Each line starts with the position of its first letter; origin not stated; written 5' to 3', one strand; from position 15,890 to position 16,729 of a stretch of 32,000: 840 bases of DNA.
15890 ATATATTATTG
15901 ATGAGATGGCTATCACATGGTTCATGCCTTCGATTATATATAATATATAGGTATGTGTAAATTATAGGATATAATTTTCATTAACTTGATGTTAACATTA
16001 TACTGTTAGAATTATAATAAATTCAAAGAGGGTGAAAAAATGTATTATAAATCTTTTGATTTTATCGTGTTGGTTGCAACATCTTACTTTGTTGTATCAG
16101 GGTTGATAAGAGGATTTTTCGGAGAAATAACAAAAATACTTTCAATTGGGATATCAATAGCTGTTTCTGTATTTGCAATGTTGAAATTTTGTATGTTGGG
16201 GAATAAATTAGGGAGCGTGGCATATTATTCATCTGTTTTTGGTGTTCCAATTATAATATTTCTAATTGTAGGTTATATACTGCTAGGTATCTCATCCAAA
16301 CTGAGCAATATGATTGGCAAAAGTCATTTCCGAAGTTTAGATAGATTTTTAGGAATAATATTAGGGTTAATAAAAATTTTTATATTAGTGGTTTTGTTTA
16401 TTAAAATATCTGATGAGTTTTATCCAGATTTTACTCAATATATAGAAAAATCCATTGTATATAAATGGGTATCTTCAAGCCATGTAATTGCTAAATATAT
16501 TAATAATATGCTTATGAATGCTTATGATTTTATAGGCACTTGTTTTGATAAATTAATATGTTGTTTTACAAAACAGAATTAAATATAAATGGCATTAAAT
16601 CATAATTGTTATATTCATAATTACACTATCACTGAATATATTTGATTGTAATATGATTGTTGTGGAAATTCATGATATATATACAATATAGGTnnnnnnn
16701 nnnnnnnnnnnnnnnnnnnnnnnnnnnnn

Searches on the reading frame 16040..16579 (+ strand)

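Call 8: search_protein_families(library=pfam, proteins=[window:16040-16579:+], max_evalue=0.001)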
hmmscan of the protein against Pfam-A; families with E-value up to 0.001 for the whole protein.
window:16040-16579:+ (180 aa): 1 family
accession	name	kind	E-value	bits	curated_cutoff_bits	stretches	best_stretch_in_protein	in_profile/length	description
PF02674.22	Colicin_V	-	1.6e-16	61.1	29.3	1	6-146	1-141/144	Colicin V production protein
